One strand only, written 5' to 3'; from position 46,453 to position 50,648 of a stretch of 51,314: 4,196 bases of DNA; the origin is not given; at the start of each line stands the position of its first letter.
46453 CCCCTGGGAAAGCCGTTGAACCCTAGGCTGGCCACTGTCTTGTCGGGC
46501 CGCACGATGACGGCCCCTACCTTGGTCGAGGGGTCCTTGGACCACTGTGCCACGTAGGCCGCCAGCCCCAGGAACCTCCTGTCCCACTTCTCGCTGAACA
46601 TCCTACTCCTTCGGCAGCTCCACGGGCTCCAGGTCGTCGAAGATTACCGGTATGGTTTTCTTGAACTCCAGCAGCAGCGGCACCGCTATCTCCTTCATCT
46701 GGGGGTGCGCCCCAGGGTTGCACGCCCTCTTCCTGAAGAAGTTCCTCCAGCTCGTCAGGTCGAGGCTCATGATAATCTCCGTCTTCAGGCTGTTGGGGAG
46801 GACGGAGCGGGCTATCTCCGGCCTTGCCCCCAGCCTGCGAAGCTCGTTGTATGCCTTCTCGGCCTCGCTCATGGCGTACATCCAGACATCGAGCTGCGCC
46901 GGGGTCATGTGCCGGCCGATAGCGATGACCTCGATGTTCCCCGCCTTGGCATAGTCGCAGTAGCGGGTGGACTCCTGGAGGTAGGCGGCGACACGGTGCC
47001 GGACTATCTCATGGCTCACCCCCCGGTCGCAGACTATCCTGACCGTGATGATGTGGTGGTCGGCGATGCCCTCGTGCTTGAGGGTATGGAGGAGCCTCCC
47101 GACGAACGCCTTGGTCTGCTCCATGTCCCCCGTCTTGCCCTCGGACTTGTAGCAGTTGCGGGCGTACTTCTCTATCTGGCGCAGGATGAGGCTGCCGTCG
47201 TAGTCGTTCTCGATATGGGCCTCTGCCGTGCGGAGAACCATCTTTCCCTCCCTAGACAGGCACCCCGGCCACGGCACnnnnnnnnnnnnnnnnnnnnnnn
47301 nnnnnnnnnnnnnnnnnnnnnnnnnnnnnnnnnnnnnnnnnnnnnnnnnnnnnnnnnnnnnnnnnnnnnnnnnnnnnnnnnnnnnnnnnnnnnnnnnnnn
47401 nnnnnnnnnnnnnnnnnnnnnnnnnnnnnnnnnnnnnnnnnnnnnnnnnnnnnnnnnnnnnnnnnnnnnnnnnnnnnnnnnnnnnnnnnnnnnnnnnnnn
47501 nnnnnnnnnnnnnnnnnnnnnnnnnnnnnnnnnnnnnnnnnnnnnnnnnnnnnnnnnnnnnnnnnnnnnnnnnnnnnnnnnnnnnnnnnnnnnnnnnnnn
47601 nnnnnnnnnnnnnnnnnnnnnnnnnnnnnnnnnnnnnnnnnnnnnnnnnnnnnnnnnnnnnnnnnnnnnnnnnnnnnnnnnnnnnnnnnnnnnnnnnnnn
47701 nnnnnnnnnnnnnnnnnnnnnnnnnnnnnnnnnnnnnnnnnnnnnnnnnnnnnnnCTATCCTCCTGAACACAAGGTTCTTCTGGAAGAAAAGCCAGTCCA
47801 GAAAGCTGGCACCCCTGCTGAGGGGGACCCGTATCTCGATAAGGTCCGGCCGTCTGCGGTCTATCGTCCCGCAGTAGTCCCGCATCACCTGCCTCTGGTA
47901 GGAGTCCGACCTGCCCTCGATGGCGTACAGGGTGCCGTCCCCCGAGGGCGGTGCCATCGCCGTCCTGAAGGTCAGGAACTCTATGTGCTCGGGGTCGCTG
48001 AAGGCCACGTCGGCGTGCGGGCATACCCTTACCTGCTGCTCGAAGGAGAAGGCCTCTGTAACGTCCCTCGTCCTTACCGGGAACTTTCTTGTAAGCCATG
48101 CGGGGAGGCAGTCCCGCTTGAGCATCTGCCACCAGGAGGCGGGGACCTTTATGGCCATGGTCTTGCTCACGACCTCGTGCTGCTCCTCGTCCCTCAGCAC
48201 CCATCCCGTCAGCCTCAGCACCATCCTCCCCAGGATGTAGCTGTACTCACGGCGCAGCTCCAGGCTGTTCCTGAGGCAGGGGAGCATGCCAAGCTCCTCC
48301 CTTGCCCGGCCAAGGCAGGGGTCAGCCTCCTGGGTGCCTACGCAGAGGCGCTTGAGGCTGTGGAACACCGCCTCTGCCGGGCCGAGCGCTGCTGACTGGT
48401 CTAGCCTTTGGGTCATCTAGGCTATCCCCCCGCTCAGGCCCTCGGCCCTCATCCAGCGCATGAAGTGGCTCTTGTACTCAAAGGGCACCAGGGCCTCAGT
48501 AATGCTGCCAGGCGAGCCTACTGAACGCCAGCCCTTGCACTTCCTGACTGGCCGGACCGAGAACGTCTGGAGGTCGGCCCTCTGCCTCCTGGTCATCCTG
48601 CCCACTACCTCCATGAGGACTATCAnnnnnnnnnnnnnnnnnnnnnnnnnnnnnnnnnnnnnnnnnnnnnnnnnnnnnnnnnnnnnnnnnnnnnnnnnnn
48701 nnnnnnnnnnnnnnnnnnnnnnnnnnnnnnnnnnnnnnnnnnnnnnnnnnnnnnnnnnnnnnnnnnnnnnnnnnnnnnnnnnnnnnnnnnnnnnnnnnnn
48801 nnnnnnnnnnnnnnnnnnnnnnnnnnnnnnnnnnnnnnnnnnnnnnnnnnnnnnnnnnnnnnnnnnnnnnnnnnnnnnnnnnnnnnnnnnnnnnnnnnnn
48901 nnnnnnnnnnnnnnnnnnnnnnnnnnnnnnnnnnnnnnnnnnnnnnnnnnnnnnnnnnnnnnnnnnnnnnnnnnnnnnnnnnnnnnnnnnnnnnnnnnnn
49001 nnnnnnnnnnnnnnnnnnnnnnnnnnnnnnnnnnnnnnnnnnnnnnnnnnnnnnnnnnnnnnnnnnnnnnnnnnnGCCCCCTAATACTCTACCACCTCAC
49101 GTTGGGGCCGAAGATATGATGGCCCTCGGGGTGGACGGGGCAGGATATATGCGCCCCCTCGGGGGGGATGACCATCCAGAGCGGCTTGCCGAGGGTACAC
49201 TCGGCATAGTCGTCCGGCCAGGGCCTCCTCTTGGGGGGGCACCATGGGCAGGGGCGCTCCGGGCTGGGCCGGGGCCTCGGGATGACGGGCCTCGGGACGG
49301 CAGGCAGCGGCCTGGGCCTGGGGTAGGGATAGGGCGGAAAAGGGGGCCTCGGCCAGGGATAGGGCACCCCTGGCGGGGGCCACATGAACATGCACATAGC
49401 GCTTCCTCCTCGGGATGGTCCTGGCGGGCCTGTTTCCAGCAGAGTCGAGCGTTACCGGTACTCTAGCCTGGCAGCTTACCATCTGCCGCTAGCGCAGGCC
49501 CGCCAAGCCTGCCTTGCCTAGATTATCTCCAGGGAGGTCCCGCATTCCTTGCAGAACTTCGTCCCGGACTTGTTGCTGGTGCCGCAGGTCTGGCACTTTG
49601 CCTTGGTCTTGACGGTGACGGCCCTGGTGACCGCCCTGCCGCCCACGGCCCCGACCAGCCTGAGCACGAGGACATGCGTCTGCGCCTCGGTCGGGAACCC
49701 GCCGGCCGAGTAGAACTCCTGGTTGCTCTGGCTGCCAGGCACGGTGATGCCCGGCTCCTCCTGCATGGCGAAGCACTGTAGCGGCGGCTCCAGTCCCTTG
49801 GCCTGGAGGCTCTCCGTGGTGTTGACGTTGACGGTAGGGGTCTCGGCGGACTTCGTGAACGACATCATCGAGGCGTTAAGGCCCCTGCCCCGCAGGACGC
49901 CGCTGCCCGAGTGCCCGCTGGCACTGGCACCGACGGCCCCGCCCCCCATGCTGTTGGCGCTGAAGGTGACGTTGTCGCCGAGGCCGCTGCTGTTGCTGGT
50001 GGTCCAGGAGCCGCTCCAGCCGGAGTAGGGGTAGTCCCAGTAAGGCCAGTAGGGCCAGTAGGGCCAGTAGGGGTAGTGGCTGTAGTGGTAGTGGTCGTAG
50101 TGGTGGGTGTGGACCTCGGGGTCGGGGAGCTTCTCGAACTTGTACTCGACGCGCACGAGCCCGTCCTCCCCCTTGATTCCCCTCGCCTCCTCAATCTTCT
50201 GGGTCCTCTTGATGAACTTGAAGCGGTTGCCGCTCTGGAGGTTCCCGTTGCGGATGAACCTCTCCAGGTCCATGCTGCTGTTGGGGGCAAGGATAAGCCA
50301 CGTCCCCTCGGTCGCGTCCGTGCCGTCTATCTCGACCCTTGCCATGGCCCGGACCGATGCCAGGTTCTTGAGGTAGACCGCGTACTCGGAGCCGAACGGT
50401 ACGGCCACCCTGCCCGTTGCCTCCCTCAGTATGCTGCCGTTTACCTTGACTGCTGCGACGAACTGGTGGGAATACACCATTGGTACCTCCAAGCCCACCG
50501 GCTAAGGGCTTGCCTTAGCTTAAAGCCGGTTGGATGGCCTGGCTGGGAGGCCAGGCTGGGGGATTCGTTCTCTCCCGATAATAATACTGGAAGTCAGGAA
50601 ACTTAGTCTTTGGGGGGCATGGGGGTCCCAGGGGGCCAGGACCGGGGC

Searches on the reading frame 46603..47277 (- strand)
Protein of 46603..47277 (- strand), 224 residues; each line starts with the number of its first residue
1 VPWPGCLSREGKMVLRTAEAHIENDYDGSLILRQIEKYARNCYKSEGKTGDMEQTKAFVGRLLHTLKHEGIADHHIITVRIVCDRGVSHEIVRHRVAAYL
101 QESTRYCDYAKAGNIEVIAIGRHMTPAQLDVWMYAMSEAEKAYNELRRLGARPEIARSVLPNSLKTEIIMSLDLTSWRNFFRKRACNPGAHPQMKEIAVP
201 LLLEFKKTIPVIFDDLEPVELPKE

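Call 100: search_protein_families(library=pfam, proteins=[window:46603-47277:-], max_evalue=0.01)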
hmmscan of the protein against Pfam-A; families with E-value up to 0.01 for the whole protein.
window:46603-47277:- (224 aa): 1 family
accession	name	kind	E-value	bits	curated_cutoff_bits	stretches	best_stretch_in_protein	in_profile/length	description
PF02511.20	Thy1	-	3.4e-39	135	24.8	1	34-211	12-191/191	Thymidylate synthase complementing protein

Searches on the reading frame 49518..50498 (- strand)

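Call 100: search_protein_families(library=pfam, proteins=[window:49518-50498:-], max_evalue=0.01)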
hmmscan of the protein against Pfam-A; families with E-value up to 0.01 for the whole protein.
window:49518-50498:- (326 aa): 4 families
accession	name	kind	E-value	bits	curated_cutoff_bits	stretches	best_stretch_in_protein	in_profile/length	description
PF13240.11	Zn_Ribbon_1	-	2.4e-05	24.4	25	1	301-323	1-23/23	zinc-ribbon domain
PF12773.13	DZR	-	8.9e-05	23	27.3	1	302-324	1-23/45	Double zinc ribbon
PF24463.1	DUF7577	-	0.00021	21.3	28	1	301-324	4-27/27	Domain of unknown function (DUF7577)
PF13248.11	Zn_ribbon_3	-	0.0027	17.6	27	1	300-321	3-24/26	zinc-ribbon domain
